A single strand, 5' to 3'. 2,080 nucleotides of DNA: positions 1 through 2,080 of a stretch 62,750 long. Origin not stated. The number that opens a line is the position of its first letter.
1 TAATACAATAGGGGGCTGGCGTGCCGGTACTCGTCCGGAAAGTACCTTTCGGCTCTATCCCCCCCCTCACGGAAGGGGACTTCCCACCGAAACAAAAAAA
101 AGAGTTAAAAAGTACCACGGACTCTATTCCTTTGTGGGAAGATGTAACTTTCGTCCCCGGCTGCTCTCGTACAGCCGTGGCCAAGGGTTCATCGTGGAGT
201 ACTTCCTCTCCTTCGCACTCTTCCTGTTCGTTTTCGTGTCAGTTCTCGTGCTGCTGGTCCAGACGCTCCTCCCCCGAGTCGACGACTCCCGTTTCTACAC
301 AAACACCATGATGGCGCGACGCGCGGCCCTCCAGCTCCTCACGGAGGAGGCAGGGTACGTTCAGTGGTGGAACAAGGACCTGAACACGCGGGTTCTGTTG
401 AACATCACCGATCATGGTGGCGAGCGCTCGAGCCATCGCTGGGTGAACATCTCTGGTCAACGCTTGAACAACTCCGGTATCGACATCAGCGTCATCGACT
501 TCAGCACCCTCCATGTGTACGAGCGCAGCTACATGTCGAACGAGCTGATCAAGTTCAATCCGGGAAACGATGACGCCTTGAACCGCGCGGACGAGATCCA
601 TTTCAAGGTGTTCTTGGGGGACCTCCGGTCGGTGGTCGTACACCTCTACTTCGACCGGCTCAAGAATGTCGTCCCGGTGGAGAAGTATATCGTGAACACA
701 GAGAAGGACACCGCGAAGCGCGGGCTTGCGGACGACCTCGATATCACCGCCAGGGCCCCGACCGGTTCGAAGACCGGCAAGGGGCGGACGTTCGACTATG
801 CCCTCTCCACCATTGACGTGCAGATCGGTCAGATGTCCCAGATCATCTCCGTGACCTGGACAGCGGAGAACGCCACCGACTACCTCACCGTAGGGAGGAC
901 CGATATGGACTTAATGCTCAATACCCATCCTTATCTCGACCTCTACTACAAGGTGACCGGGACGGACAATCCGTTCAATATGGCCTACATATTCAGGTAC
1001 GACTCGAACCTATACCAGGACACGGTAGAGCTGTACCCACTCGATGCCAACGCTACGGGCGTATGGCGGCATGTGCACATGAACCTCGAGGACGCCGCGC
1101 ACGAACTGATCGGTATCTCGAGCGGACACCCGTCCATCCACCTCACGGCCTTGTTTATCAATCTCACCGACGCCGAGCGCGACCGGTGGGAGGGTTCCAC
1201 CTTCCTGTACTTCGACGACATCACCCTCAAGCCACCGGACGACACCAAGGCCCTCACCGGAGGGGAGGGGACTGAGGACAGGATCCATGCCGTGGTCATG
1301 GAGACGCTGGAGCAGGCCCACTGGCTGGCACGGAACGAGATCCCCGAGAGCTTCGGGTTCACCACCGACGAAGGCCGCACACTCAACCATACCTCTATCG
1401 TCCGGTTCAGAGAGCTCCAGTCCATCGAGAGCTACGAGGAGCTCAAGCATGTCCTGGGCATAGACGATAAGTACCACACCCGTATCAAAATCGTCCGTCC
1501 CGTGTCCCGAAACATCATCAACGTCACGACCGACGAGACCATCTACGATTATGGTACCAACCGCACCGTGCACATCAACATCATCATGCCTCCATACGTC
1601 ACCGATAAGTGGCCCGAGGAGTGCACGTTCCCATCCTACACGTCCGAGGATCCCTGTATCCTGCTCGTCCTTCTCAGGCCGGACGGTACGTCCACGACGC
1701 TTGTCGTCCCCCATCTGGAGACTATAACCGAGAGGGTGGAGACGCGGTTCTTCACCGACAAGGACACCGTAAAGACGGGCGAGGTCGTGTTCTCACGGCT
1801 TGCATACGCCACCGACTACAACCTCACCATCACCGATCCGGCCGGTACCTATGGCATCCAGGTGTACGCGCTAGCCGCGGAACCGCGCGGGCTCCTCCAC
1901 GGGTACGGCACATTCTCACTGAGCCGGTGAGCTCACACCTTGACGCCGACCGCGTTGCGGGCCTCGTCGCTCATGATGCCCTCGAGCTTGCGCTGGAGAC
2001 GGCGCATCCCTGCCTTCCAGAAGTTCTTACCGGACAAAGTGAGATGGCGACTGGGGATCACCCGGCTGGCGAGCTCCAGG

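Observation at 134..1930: Highly expressed-looking class III (Gln+1) signal-peptide protein with dense N-glycosylation sequons as the first gene after the conserved promoter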

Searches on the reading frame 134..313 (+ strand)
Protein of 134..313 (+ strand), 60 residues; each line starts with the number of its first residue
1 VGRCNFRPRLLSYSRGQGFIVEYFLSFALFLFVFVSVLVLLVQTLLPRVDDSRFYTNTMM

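Call 37: search_protein_families(library=pfam, proteins=[window:134-313:+], max_evalue=10)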
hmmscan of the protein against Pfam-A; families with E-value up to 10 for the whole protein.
seq(60 aa): 1 family
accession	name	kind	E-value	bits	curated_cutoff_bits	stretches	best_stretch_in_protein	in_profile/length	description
PF17671.6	DUF5531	-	0.2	12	25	1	10-47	5-42/152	Family of unknown function (DUF5531)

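Call 38: search_protein_families(library=ncbifam, proteins=[window:134-313:+], max_evalue=10)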
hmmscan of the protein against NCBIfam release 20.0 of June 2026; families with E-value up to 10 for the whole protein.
seq(60 aa): 0 families

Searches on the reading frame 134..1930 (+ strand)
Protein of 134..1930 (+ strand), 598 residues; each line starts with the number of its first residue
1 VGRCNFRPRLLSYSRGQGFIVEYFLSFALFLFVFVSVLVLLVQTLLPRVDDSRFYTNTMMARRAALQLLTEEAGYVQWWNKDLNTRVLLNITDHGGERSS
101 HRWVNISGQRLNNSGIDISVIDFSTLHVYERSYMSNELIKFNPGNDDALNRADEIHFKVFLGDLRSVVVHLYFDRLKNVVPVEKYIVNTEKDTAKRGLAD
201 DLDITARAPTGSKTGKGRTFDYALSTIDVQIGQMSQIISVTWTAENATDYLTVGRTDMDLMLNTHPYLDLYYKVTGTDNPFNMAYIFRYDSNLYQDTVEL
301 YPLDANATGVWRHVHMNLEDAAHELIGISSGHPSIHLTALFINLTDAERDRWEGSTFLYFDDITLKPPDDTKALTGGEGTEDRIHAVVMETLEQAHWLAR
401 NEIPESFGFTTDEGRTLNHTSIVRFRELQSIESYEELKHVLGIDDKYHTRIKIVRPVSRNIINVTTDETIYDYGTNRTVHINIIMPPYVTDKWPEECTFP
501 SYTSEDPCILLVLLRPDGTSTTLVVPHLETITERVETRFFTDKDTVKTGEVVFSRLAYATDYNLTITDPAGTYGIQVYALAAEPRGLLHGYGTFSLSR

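Call 3: search_protein_families(library=pfam, proteins=[window:134-1930:+], max_evalue=1)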
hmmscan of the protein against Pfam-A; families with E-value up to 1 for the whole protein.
window:134-1930:+ (598 aa): 0 families

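Call 4: search_protein_families(library=ncbifam, proteins=[window:134-1930:+], max_evalue=1)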
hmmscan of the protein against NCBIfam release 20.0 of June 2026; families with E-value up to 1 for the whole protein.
window:134-1930:+ (598 aa): 0 families

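Call 6: find_homologous_proteins(query=window:134-1930:+, max_evalue=0.001)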
Query window:134-1930:+ (598 aa): 4 proteins with E <= 0.001 among 8000 candidates.
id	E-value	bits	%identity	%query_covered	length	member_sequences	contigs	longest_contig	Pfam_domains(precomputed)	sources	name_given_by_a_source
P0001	0.0e+0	1364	100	100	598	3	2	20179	-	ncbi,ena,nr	ncbi:MAG: hypothetical protein QF415_10550 [Candidatus Undinarchaeales archaeon]|nr:hypothetical pro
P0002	0.0e+0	1236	90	100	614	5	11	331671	-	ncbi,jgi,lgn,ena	-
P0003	0.0e+0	1089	86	90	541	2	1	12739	-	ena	-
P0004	0.0e+0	1046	78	100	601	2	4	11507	-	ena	-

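Call 10: find_encoding_contigs(protein=P0002, flank=6000, max_places=4)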
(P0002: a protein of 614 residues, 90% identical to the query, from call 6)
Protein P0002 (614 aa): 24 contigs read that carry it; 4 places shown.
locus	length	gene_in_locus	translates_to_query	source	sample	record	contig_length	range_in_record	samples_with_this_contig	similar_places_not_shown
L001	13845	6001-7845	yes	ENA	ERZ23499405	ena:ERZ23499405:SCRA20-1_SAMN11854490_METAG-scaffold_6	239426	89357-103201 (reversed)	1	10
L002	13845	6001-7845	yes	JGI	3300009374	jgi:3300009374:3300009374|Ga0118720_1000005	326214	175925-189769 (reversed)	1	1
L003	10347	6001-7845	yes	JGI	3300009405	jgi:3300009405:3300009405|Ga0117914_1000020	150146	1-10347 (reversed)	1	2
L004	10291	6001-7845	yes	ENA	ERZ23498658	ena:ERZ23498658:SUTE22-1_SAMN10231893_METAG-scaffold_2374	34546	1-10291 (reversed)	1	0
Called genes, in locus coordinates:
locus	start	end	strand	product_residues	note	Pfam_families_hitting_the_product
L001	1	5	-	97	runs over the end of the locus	PF21758:LpdD_chaperone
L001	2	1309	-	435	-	PF20695:UbiD_N, PF01977:UbiD, PF20696:UbiD_C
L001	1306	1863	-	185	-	PF02441:Flavoprotein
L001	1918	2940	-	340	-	PF00288:GHMP_kinases_N, PF08544:GHMP_kinases_C (weak)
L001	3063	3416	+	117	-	PF04546:Sigma70_ner (weak)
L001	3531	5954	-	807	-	PF10102:DUF2341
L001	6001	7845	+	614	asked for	-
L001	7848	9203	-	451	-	PF02310:B12-binding, PF04055:Radical_SAM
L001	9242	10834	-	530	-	-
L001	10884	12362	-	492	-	-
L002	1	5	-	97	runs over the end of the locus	PF21758:LpdD_chaperone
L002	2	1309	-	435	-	PF20695:UbiD_N, PF01977:UbiD, PF20696:UbiD_C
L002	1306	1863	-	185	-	PF02441:Flavoprotein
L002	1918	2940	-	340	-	PF00288:GHMP_kinases_N, PF08544:GHMP_kinases_C (weak)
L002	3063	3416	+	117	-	PF04546:Sigma70_ner (weak)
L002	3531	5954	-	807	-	PF10102:DUF2341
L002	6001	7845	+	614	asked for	-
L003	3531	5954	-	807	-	PF10102:DUF2341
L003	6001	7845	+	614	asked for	-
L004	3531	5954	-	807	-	PF10102:DUF2341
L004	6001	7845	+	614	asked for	-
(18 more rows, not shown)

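Call 18: find_encoding_contigs(protein=P0004, flank=8000, max_places=3)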
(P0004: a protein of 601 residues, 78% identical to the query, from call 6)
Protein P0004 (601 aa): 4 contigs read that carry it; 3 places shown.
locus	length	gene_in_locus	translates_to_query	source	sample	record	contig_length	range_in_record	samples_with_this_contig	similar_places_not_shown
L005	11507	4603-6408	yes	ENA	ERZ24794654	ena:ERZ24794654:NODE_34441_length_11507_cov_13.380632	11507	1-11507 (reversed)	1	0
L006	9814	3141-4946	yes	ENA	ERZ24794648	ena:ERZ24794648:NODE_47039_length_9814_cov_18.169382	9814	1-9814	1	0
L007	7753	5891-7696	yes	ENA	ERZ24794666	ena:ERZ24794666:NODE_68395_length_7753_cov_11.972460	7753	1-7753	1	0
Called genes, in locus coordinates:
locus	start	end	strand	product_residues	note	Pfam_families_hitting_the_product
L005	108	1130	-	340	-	PF00288:GHMP_kinases_N, PF08544:GHMP_kinases_C (faint)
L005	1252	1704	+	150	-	-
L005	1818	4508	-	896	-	PF10102:DUF2341 (faint)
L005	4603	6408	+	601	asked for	-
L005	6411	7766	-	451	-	PF02310:B12-binding, PF04055:Radical_SAM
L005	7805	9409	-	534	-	-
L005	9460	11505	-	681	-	?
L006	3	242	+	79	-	?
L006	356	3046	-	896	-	PF10102:DUF2341 (faint)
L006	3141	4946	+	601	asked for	-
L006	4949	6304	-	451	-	PF02310:B12-binding, PF04055:Radical_SAM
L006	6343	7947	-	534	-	-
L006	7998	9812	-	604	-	?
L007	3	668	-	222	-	?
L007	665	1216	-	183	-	PF02441:Flavoprotein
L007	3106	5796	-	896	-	PF10102:DUF2341 (faint)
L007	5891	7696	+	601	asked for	-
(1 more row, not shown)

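Call 19: find_encoding_contigs(protein=P0003, flank=8000, max_places=2)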
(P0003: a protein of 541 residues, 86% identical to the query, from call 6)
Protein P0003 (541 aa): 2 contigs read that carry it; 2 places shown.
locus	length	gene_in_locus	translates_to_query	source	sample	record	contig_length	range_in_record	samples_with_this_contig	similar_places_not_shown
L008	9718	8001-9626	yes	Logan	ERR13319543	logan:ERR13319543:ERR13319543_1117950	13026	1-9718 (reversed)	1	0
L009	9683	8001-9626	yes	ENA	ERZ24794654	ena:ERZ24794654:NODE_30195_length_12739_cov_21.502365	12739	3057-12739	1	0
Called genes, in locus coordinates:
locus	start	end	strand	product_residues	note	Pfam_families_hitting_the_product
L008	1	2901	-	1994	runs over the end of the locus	PF01364:Peptidase_C25, PF10102:DUF2341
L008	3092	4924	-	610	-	-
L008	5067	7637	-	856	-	-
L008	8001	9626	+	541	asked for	-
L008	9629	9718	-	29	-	?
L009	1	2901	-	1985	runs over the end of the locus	?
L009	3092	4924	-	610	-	-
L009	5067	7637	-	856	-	-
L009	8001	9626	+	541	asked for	-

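Call 25: predict_structure(alignment_id=A1)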
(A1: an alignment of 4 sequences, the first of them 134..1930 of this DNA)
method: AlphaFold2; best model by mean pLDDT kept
length: 598 residues; sequences in the alignment: 4
mean_pLDDT: 34.8   pTM: 0.24
mean pLDDT of the five models: 34.8, 32.9, 32.7, 30.6, 29.6
residues with pLDDT >= 90: 3; 70-90: 15; 50-70: 65; < 50: 515
segments of 3 or more residues with pLDDT < 50: 1-18, 45-289, 292-294, 301-316, 329-494, 498-502, 514-520, 534-548, 555-561, 568-598
pLDDT, mean of each block of 10 residues (from residue 1): 34 44 79 83 46 29 32 28 26 24 21 21 22 19 21 23 28 30 29 30 29 27 25 27 27 25 36 43 48 51 40 48 54 44 37 24 25 29 29 25 22 23 24 36 28 22 23 32 39 48 54 47 55 44 40 48 49 42 28 25
secondary structure, 60 per line:
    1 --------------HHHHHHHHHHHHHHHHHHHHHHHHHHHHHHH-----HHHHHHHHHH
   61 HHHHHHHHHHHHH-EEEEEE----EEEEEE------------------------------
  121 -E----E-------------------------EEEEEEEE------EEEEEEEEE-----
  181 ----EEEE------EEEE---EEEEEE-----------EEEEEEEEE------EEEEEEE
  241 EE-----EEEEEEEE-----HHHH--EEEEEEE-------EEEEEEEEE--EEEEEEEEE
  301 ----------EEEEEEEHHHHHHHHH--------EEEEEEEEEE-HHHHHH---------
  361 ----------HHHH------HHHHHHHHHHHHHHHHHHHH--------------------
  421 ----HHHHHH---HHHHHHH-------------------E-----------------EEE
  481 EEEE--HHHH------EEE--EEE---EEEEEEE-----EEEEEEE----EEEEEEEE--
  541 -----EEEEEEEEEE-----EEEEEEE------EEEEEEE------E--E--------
elements in order: H15-45 H51-73 E75-80 E85-90 E153-160 E167-175 E185-188 E195-198 E202-207 E219-227 E234-242 E248-255 H261-264 E267-273 E281-289 E292-300 E311-317 H318-326 E335-344 H346-351 H371-374 H381-400 H425-430 H434-440 E478-484 H487-490 E497-499 E502-504 E508-514 E520-526 E531-538 E546-555 E561-567 E574-580

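Call 28: search_protein_representatives(alignment_id=A1)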
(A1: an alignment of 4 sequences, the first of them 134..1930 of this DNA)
Query: 4 sequences, 598 profile positions. Proteins with E-value up to 0.001 (for the whole library): 3; up to 1e-10: 2; up to 1e-30: 1. The best 3 are listed.
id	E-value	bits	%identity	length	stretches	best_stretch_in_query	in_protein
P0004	0.0e+00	1283.7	-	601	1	1-598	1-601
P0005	2.4e-23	98.9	-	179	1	513-598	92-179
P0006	2.6e-04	36.0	-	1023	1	182-328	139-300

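Call 30: search_protein_families(library=pfam, proteins=[P0006, P0005, window:134-1930:+], max_evalue=10)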
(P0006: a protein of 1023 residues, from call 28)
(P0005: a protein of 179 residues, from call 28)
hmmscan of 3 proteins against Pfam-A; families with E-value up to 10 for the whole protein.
P0006 (1023 aa): 3 families
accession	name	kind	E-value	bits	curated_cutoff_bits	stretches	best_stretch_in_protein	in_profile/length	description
PF13320.12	GH123_cat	-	2.6e-23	83.3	23.1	1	713-919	127-323/324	Glycoside hydrolase 123, catalytic domain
PF22680.2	Glyco_hydro_123_N_2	-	1.3e-05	25.5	27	1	452-567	23-140/142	Glycoside hydrolase 123 N-terminal domain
PF19543.5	GH123_N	-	0.00013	20.4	22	1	453-584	194-307/969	Glycoside hydrolase 123, N-terminal domain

P0005 (179 aa): 0 families

window:134-1930:+ (598 aa): 0 families

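Call 36: find_related_loci(query=A1, collection=genome_contigs, flank=10000)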
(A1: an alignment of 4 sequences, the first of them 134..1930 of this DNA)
Query A1 (598 aa) in genome_contigs; peptide patterns used: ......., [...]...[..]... (x = any residue, [..] = any of these).
33 stretches matched a pattern; 1 encode a relative of the query (tblastn E <= 1e-3); 1 distinct loci.
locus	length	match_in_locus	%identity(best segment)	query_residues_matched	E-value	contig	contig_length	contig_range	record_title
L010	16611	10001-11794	90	1-598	0e+0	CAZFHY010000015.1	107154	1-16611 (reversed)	MAG TPA_asm: Candidatus Undinarchaeota archaeon isolate SRP077602_co2_57 genome assembly, contig: NODE_225_length_107154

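Call 50: search_solved_structures(query=A1, max_evalue=10, show_alignments=2)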
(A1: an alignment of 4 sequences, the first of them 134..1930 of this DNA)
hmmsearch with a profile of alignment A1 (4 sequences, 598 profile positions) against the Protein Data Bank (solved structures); distinct sequences matched with E-value up to 10: 0.

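Call 77: find_encoding_contigs(protein=P0002, flank=10000, max_places=1)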
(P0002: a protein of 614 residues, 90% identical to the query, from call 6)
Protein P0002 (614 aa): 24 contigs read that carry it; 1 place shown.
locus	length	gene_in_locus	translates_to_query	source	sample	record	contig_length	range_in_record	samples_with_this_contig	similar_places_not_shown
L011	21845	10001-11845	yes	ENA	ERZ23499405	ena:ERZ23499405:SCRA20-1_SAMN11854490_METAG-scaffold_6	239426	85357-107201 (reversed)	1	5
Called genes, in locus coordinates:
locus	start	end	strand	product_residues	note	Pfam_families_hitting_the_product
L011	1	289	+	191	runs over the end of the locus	-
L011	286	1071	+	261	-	PF00696:AA_kinase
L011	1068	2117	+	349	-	PF01070:FMN_dh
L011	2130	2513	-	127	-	PF01989:AcnX_swivel_put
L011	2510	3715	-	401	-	PF04412:AcnX, PF28403:AcnX_2nd, PF28406:AcnX_3rd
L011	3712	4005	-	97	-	PF21758:LpdD_chaperone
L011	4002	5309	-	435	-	PF20695:UbiD_N, PF01977:UbiD, PF20696:UbiD_C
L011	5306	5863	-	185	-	PF02441:Flavoprotein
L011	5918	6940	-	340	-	PF00288:GHMP_kinases_N, PF08544:GHMP_kinases_C (weak)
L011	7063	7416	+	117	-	PF04546:Sigma70_ner (weak)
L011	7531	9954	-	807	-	PF10102:DUF2341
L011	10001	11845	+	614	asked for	-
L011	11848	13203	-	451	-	PF02310:B12-binding, PF04055:Radical_SAM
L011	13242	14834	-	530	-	-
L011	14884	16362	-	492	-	-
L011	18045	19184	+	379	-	PF06819:Arc_PepC (faint)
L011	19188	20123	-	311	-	PF04055:Radical_SAM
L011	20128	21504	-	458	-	PF23545:Zn_ribbon_HMPTM, PF04055:Radical_SAM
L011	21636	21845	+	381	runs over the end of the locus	PF00155:Aminotran_1_2, PF00266:Aminotran_5 (weak)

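Call 78: search_protein_families(library=ncbifam, proteins=[P0006, L001:3531-5954:-], max_evalue=0.1)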
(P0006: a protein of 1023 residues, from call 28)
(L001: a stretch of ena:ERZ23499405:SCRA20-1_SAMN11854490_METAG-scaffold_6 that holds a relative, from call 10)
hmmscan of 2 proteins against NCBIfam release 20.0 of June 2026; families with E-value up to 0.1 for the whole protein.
P0006 (1023 aa): 1 family
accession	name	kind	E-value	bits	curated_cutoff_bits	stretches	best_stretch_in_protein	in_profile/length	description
NF033507.3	Loki-CTERM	subfamily_domain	0.001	19.3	19.9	1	995-1014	1-20/27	Loki-CTERM sorting domain-containing protein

L001:3531-5954:- (807 aa): 0 families
